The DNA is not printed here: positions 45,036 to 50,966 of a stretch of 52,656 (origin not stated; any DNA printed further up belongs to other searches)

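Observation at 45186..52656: Adjacent SF1 helicase pair: a UvrD-like ATPase and a ~1876-aa DUF4011/Upf1-like helicase/REase-like/DUF3320 giant, a candidate uncharacterised nucleic-acid surveillance module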

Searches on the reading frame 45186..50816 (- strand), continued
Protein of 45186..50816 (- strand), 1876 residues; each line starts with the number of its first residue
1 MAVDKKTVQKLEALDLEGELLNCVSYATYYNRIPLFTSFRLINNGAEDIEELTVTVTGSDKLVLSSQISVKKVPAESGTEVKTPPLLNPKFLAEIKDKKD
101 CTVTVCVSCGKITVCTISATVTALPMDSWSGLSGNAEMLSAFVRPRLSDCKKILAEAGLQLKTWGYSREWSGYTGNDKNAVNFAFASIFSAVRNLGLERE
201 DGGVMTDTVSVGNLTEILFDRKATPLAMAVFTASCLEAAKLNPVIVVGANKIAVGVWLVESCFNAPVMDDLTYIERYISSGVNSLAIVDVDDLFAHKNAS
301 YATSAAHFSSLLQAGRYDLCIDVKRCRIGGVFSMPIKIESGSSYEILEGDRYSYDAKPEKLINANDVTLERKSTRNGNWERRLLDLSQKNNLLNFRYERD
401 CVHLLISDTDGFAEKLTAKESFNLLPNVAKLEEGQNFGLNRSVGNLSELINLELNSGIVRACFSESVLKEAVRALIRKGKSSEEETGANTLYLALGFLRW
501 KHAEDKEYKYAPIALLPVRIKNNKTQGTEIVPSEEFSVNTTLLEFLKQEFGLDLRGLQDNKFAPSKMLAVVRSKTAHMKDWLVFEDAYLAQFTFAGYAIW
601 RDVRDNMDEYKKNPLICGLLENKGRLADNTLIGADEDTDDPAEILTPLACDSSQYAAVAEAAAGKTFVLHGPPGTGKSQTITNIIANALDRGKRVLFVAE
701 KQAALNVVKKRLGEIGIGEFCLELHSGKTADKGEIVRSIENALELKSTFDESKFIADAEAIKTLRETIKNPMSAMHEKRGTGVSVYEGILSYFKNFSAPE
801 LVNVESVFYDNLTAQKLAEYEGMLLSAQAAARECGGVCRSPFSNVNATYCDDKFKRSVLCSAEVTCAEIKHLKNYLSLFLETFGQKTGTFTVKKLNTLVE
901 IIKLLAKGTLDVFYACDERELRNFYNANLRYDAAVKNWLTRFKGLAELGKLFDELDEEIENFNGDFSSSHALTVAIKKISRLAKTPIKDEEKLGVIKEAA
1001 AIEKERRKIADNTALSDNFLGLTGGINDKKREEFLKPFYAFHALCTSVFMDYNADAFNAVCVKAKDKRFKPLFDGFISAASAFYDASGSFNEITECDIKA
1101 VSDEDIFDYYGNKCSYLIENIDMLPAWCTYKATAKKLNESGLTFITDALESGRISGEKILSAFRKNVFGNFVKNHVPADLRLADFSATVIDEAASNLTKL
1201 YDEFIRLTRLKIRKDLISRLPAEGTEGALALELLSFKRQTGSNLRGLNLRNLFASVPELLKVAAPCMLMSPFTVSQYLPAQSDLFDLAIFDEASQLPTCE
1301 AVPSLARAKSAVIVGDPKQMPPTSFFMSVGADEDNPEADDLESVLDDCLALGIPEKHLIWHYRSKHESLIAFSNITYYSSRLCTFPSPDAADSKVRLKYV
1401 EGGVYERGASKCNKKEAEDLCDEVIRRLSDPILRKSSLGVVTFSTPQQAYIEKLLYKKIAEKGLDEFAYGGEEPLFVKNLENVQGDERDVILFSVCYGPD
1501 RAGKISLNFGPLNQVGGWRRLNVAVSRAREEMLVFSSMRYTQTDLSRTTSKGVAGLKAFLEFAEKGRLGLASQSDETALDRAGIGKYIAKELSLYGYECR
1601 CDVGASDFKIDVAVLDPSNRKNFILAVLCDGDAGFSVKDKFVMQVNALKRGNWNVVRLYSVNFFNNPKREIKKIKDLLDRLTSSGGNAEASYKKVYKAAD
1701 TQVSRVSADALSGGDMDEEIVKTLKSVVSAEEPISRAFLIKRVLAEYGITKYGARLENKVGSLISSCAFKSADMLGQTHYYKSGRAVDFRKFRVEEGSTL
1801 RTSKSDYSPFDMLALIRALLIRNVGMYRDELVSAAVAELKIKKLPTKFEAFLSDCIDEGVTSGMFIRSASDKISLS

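Call 89: find_homologous_proteins(query=L122:2688-7733:+, max_evalue=1e-20)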
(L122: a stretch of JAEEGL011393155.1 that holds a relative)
Query L122:2688-7733:+ (1682 aa): 7990 proteins with E <= 1e-20 among 8000 candidates; the best 120 are listed.
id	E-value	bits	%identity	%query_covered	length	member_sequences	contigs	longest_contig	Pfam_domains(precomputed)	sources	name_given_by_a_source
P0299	0.0e+0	3805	100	100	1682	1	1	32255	PF13195.12,PF13087.13,PF13086.13,PF13604.13,PF13245.13,PF18741.8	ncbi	-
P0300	0.0e+0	2909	76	100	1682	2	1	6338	PF13195.12,PF13087.13,PF13086.13,PF13604.13,PF13245.13,PF18741.8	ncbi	-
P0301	0.0e+0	2877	75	100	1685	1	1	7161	PF13195.12,PF13087.13,PF13086.13,PF13604.13,PF13245.13,PF18741.8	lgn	-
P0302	0.0e+0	2807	73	100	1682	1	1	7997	PF13195.12,PF13087.13,PF13086.13,PF13604.13,PF13245.13,PF18741.8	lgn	-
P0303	0.0e+0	2804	73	100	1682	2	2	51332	PF13195.12,PF13087.13,PF13086.13,PF13604.13,PF13245.13,PF18741.8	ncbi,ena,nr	ncbi:MAG: DUF4011 domain-containing protein [Clostridia bacterium]|nr:DUF4011 domain-containing prot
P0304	0.0e+0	2683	70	100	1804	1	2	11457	PF13195.12,PF13087.13,PF13086.13,PF13604.13,PF13245.13,PF18741.8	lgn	-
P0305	0.0e+0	2355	62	100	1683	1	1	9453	PF13195.12,PF13087.13,PF13086.13,PF13604.13,PF13245.13,PF18741.8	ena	-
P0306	0.0e+0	2224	59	100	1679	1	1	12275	PF13195.12,PF13087.13,PF13086.13,PF13604.13,PF13245.13,PF18741.8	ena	-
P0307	0.0e+0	2209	58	100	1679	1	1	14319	PF13195.12,PF13087.13,PF13086.13,PF13604.13,PF13245.13,PF18741.8,PF09848.16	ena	-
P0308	0.0e+0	2164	58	100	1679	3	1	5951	PF13195.12,PF13087.13,PF13086.13,PF13604.13,PF13245.13,PF18741.8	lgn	-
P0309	0.0e+0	2147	57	100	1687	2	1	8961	PF11784.14,PF13195.12,PF13087.13,PF13086.13,PF13604.13,PF13245.13,PF18741.8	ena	-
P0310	0.0e+0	2132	57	100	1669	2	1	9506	PF11784.14,PF13195.12,PF13087.13,PF13086.13,PF13604.13,PF13245.13,PF18741.8,PF09848.16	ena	-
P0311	0.0e+0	2120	57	100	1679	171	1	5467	PF13195.12,PF13087.13,PF13086.13,PF13604.13,PF13245.13,PF18741.8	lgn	-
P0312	0.0e+0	2113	57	100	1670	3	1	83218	PF13195.12,PF13087.13,PF13086.13,PF13604.13,PF13245.13,PF18741.8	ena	-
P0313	0.0e+0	2110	57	100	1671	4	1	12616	PF11784.14,PF13195.12,PF13087.13,PF13086.13,PF13604.13,PF13245.13,PF18741.8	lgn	-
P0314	0.0e+0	2109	57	100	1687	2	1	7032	PF13195.12,PF13087.13,PF13086.13,PF13604.13,PF13245.13,PF18741.8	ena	-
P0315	0.0e+0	2104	56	100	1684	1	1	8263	PF11784.14,PF13195.12,PF13087.13,PF13086.13,PF13604.13,PF13245.13,PF18741.8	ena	-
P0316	0.0e+0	2083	56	100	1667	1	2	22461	PF13195.12,PF13087.13,PF13086.13,PF13604.13,PF13245.13,PF18741.8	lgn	-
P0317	0.0e+0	2083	56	100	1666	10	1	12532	PF13195.12,PF13087.13,PF13086.13,PF13604.13,PF13245.13,PF18741.8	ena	-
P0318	0.0e+0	2077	56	100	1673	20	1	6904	PF13195.12,PF13087.13,PF13086.13,PF13604.13,PF13245.13,PF18741.8,PF09848.16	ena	-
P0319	0.0e+0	2071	56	100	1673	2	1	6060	PF13195.12,PF13087.13,PF13086.13,PF13604.13,PF13245.13,PF18741.8,PF09848.16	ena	-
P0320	0.0e+0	2069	56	100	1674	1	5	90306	PF13195.12,PF13087.13,PF13086.13,PF13604.13,PF13245.13,PF18741.8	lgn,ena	-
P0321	0.0e+0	2066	56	100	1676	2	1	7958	PF13195.12,PF13087.13,PF13086.13,PF13604.13,PF13245.13,PF18741.8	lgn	-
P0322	0.0e+0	2066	55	100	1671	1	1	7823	PF11784.14,PF13195.12,PF13087.13,PF13086.13,PF13604.13,PF13245.13,PF18741.8,PF09848.16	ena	-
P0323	0.0e+0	2064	55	100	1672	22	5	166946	PF13195.12,PF13087.13,PF13086.13,PF13604.13,PF13245.13,PF18741.8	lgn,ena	-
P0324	0.0e+0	2063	55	100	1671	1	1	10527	PF11784.14,PF13195.12,PF13087.13,PF13086.13,PF13604.13,PF13245.13,PF18741.8,PF09848.16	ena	-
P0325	0.0e+0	2060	56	100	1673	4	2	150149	PF13195.12,PF13087.13,PF13086.13,PF13604.13,PF13245.13,PF18741.8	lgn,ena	-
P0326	0.0e+0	2059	56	100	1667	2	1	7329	PF13195.12,PF13087.13,PF13086.13,PF13604.13,PF13245.13,PF18741.8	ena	-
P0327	0.0e+0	2059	56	100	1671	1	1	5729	PF13195.12,PF13087.13,PF13086.13,PF13604.13,PF13245.13,PF18741.8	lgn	-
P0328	0.0e+0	2056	56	100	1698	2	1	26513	PF13195.12,PF13087.13,PF13086.13,PF13604.13,PF13245.13,PF18741.8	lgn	-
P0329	0.0e+0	2052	55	100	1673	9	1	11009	PF13195.12,PF13087.13,PF13086.13,PF13604.13,PF13245.13,PF18741.8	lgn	-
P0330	0.0e+0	2049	56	100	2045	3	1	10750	PF13195.12,PF13087.13,PF13086.13,PF13604.13,PF13245.13,PF18741.8,PF09848.16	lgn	-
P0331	0.0e+0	2047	55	100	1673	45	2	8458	PF13195.12,PF13087.13,PF13086.13,PF13604.13,PF13245.13,PF18741.8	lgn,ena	-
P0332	0.0e+0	2046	56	100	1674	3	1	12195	PF13195.12,PF13087.13,PF13086.13,PF13604.13,PF13245.13,PF18741.8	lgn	-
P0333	0.0e+0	2044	55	100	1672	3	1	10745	PF13195.12,PF13087.13,PF13086.13,PF13604.13,PF13245.13,PF18741.8,PF09848.16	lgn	-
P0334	0.0e+0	2042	55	100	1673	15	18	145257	PF13195.12,PF13087.13,PF13086.13,PF13604.13,PF13245.13,PF18741.8,PF09848.16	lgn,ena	-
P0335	0.0e+0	2042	55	100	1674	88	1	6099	PF13195.12,PF13087.13,PF13086.13,PF13604.13,PF13245.13,PF18741.8,PF09848.16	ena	-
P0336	0.0e+0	2042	54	100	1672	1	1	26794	PF13195.12,PF13087.13,PF13086.13,PF13604.13,PF13245.13,PF18741.8,PF09848.16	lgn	-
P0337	0.0e+0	2034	55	100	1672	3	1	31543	PF13195.12,PF13087.13,PF13086.13,PF13604.13,PF13245.13,PF18741.8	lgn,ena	-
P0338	0.0e+0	2033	55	100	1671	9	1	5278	PF13195.12,PF13087.13,PF13086.13,PF13604.13,PF13245.13,PF18741.8,PF09848.16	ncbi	-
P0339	0.0e+0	2032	56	100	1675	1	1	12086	PF11784.14,PF13195.12,PF13087.13,PF13086.13,PF13604.13,PF13245.13,PF18741.8,PF09848.16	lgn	-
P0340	0.0e+0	2012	54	100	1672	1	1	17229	PF11784.14,PF13195.12,PF13087.13,PF13086.13,PF13604.13,PF13245.13,PF18741.8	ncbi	-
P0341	0.0e+0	2010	54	100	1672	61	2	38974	PF13195.12,PF13087.13,PF13086.13,PF13604.13,PF13245.13,PF18741.8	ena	-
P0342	0.0e+0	2007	55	97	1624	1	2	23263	PF11784.14,PF13195.12,PF13087.13,PF13086.13,PF13604.13,PF13245.13,PF18741.8,PF09848.16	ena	-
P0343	0.0e+0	2006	54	100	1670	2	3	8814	PF13195.12,PF13087.13,PF13086.13,PF13604.13,PF13245.13,PF18741.8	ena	-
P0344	0.0e+0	2003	55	100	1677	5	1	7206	PF11784.14,PF13195.12,PF13087.13,PF13086.13,PF13604.13,PF13245.13,PF18741.8,PF04851.22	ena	-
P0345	0.0e+0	2000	54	100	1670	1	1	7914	PF13195.12,PF13087.13,PF13086.13,PF13604.13,PF13245.13,PF18741.8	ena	-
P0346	0.0e+0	2000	55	100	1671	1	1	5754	PF13195.12,PF13087.13,PF13086.13,PF13604.13,PF13245.13,PF18741.8,PF09848.16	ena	-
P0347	0.0e+0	1999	55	100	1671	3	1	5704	PF11784.14,PF13195.12,PF13087.13,PF13086.13,PF13604.13,PF13245.13,PF18741.8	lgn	-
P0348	0.0e+0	1988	55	100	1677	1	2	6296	PF13195.12,PF13087.13,PF13086.13,PF13604.13,PF13245.13,PF18741.8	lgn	-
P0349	0.0e+0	1978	54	100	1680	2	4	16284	PF13195.12,PF13087.13,PF13086.13,PF13604.13,PF13245.13,PF18741.8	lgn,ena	-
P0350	0.0e+0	1972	54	100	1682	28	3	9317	PF13195.12,PF13087.13,PF13086.13,PF13604.13,PF13245.13,PF18741.8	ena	-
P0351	0.0e+0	1969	54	100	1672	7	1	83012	PF13195.12,PF13087.13,PF13086.13,PF13604.13,PF13245.13,PF18741.8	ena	-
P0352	0.0e+0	1968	53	100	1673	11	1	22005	PF13195.12,PF13087.13,PF13086.13,PF13604.13,PF13245.13,PF18741.8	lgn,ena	-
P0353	0.0e+0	1965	54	100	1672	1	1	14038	PF13195.12,PF13087.13,PF13086.13,PF13604.13,PF13245.13,PF18741.8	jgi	-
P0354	0.0e+0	1963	54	100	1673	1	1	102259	PF13195.12,PF13087.13,PF13086.13,PF13604.13,PF13245.13,PF18741.8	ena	-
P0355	0.0e+0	1956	54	100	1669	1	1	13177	PF13195.12,PF13087.13,PF13086.13,PF13604.13,PF13245.13,PF18741.8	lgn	-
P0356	0.0e+0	1952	54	100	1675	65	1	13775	PF13195.12,PF13087.13,PF13086.13,PF13604.13,PF13245.13,PF18741.8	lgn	-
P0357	0.0e+0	1948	54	100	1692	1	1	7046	PF13195.12,PF13087.13,PF13086.13,PF13604.13,PF13245.13,PF18741.8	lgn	-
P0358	0.0e+0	1945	53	100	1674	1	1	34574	PF13195.12,PF13087.13,PF13086.13,PF13604.13,PF13245.13,PF18741.8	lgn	-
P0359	0.0e+0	1944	54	100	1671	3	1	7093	PF13195.12,PF13087.13,PF13086.13,PF13604.13,PF13245.13,PF18741.8,PF09848.16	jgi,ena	-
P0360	0.0e+0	1944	53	100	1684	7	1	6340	PF13195.12,PF13087.13,PF13086.13,PF13604.13,PF13245.13,PF18741.8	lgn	-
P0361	0.0e+0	1943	54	100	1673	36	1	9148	PF13195.12,PF13087.13,PF13086.13,PF13604.13,PF13245.13,PF18741.8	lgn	-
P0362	0.0e+0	1943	54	100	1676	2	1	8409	PF13195.12,PF13087.13,PF13086.13,PF13604.13,PF13245.13,PF18741.8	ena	-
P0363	0.0e+0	1941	53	100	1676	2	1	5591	PF13195.12,PF13087.13,PF13086.13,PF13604.13,PF13245.13,PF18741.8,PF04851.22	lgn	-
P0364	0.0e+0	1939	54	100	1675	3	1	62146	PF13195.12,PF13087.13,PF13086.13,PF13604.13,PF13245.13,PF18741.8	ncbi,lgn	-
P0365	0.0e+0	1937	53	100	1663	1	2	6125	PF13195.12,PF13087.13,PF13086.13,PF13604.13,PF13245.13,PF18741.8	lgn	-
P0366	0.0e+0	1935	53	100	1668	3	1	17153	PF13195.12,PF13087.13,PF13086.13,PF13604.13,PF13245.13,PF18741.8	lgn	-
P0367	0.0e+0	1935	53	100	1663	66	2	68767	PF13195.12,PF13087.13,PF13086.13,PF13604.13,PF13245.13,PF18741.8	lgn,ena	-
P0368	0.0e+0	1935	53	100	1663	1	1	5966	PF13195.12,PF13087.13,PF13086.13,PF13604.13,PF13245.13,PF18741.8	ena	-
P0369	0.0e+0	1929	53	100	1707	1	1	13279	PF13195.12,PF13087.13,PF13086.13,PF13604.13,PF13245.13,PF18741.8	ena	-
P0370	0.0e+0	1923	52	100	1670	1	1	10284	PF13195.12,PF13087.13,PF13086.13,PF13604.13,PF13245.13,PF18741.8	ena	-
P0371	0.0e+0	1918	52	100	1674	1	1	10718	PF13195.12,PF13087.13,PF13086.13,PF13604.13,PF13245.13,PF18741.8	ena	-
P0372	0.0e+0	1917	56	94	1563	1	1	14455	PF13195.12,PF13087.13,PF13086.13,PF13604.13,PF13245.13,PF18741.8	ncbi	ncbi:MAG: DUF4011 domain-containing protein, partial [Acutalibacteraceae bacterium]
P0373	0.0e+0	1910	52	100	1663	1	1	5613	PF13195.12,PF13087.13,PF13086.13,PF13604.13,PF13245.13,PF18741.8,PF09848.16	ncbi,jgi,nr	ncbi:MAG: DUF4011 domain-containing protein [Prevotellaceae bacterium]|jgi:superfamily I DNA and/or 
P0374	0.0e+0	1907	52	100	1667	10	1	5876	PF13195.12,PF13087.13,PF13086.13,PF13604.13,PF13245.13,PF18741.8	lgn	-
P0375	0.0e+0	1905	53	100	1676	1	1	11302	PF13195.12,PF13087.13,PF13086.13,PF13604.13,PF13245.13,PF18741.8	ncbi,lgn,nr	ncbi:MAG: DUF4011 domain-containing protein [Synergistota bacterium]|nr:DUF4011 domain-containing pr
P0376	0.0e+0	1902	53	100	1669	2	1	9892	PF13195.12,PF13087.13,PF13086.13,PF13604.13,PF13245.13,PF18741.8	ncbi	-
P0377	0.0e+0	1901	52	100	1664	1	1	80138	PF13195.12,PF13087.13,PF13086.13,PF13245.13,PF18741.8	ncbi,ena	-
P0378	0.0e+0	1899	52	100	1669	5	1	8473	PF13195.12,PF13087.13,PF13086.13,PF13604.13,PF13245.13,PF18741.8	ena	-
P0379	0.0e+0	1897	52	100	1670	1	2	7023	PF13195.12,PF13087.13,PF13086.13,PF13604.13,PF13245.13,PF18741.8,PF09848.16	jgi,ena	-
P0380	0.0e+0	1896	53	99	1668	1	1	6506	PF13195.12,PF13087.13,PF13086.13,PF13604.13,PF13245.13,PF18741.8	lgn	-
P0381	0.0e+0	1896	52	100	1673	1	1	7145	PF13195.12,PF13087.13,PF13086.13,PF13604.13,PF13245.13,PF18741.8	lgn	-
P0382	0.0e+0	1895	52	100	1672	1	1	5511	PF13195.12,PF13087.13,PF13086.13,PF13604.13,PF13245.13,PF18741.8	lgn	-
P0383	0.0e+0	1895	52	100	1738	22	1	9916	PF13195.12,PF13087.13,PF13086.13,PF13604.13,PF13245.13,PF18741.8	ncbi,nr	ncbi:MAG: DUF4011 domain-containing protein [Verrucomicrobiae bacterium]|nr:DUF4011 domain-containin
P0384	0.0e+0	1890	52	100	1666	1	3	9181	PF13195.12,PF13087.13,PF13086.13,PF13604.13,PF13245.13,PF18741.8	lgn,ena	-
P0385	0.0e+0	1890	52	99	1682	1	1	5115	PF13195.12,PF13087.13,PF13086.13,PF13604.13,PF13245.13,PF18741.8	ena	-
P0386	0.0e+0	1889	52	100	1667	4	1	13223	PF13195.12,PF13087.13,PF13086.13,PF13604.13,PF13245.13,PF18741.8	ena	-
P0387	0.0e+0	1889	56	57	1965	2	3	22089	PF13195.12,PF13087.13,PF13086.13,PF13604.13,PF13245.13,PF18741.8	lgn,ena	-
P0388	0.0e+0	1889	52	100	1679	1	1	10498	PF13195.12,PF13087.13,PF13086.13,PF13604.13,PF13245.13,PF18741.8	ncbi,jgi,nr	ncbi:MAG: DUF4011 domain-containing protein [Prevotellaceae bacterium]|jgi:very-short-patch-repair e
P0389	0.0e+0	1888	53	100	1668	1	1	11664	PF13195.12,PF13087.13,PF13086.13,PF13604.13,PF13245.13,PF18741.8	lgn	-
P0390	0.0e+0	1885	52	100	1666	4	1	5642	PF13195.12,PF13087.13,PF13086.13,PF13604.13,PF13245.13,PF18741.8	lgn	-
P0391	0.0e+0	1885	52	100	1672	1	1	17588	PF11784.14,PF13195.12,PF13087.13,PF13086.13,PF13604.13,PF13245.13,PF18741.8,PF09848.16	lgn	-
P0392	0.0e+0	1884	52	100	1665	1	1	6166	PF13195.12,PF13087.13,PF13086.13,PF13604.13,PF13245.13,PF18741.8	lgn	-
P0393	0.0e+0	1883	52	100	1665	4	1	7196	PF13195.12,PF13087.13,PF13086.13,PF13604.13,PF13245.13,PF18741.8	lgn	-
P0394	0.0e+0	1883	52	100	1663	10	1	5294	PF13195.12,PF13087.13,PF13086.13,PF13604.13,PF13245.13,PF18741.8,PF09848.16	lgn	-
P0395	0.0e+0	1882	52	100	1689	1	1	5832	PF13195.12,PF13087.13,PF13086.13,PF13604.13,PF13245.13,PF18741.8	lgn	-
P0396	0.0e+0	1882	52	100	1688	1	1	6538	PF13195.12,PF13087.13,PF13086.13,PF13604.13,PF13245.13,PF18741.8,PF09848.16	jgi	jgi:very-short-patch-repair endonuclease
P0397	0.0e+0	1881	52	100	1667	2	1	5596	PF13195.12,PF13087.13,PF13086.13,PF13604.13,PF13245.13,PF18741.8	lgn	-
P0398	0.0e+0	1881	52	100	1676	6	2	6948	PF13195.12,PF13087.13,PF13086.13,PF13604.13,PF13245.13,PF18741.8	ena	-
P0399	0.0e+0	1880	52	100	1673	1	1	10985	PF13195.12,PF13087.13,PF13086.13,PF13604.13,PF13245.13,PF18741.8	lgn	-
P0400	0.0e+0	1880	52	100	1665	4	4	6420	PF13195.12,PF13087.13,PF13086.13,PF13604.13,PF13245.13,PF18741.8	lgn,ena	-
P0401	0.0e+0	1880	52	100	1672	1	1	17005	PF13195.12,PF13087.13,PF13086.13,PF13604.13,PF13245.13,PF18741.8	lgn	-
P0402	0.0e+0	1879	56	93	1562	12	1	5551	PF13195.12,PF13087.13,PF13086.13,PF13604.13,PF13245.13,PF18741.8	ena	-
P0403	0.0e+0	1879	52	100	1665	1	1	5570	PF13195.12,PF13087.13,PF13086.13,PF13604.13,PF13245.13,PF18741.8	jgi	-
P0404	0.0e+0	1879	52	100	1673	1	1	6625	PF13195.12,PF13087.13,PF13086.13,PF13604.13,PF13245.13,PF18741.8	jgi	-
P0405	0.0e+0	1878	58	55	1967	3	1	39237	PF13195.12,PF13087.13,PF13086.13,PF13604.13,PF13245.13,PF18741.8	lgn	-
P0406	0.0e+0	1876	52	100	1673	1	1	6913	PF13195.12,PF13087.13,PF13086.13,PF13604.13,PF13245.13,PF18741.8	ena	-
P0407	0.0e+0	1875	52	100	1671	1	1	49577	PF13195.12,PF13087.13,PF13086.13,PF13604.13,PF13245.13,PF18741.8,PF09848.16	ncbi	-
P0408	0.0e+0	1875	52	63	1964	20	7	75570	PF13195.12,PF13087.13,PF13086.13,PF13604.13,PF13245.13,PF18741.8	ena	-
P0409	0.0e+0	1873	52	100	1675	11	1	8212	PF13195.12,PF13087.13,PF13086.13,PF13604.13,PF13245.13,PF18741.8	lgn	-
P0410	0.0e+0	1873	52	100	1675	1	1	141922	PF13195.12,PF13087.13,PF13086.13,PF13604.13,PF13245.13,PF18741.8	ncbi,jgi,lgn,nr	ncbi:MAG: ATP-dependent RecD-like DNA helicase [Candidatus Dichloromethanomonas elyunquensis]|nr:MAG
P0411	0.0e+0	1872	52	100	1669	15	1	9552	PF13195.12,PF13087.13,PF13086.13,PF13604.13,PF13245.13,PF18741.8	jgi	-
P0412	0.0e+0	1872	52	100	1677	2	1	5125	PF13195.12,PF13087.13,PF13086.13,PF13604.13,PF13245.13,PF18741.8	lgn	-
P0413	0.0e+0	1869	51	100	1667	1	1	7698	PF13195.12,PF13087.13,PF13086.13,PF13604.13,PF13245.13,PF18741.8,PF09848.16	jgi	jgi:very-short-patch-repair endonuclease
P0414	0.0e+0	1867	52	100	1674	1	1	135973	PF13195.12,PF13087.13,PF13086.13,PF13604.13,PF13245.13,PF18741.8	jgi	-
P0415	0.0e+0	1867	52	100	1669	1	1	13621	PF13195.12,PF13087.13,PF13086.13,PF13604.13,PF13245.13,PF18741.8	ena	-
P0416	0.0e+0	1866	54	60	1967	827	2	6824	PF13195.12,PF13087.13,PF13086.13,PF13604.13,PF13245.13,PF18741.8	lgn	-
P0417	0.0e+0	1865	52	100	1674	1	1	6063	PF13195.12,PF13087.13,PF13086.13,PF13604.13,PF13245.13,PF18741.8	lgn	-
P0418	0.0e+0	1865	52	100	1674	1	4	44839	PF13195.12,PF13087.13,PF13086.13,PF13604.13,PF13245.13,PF18741.8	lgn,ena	-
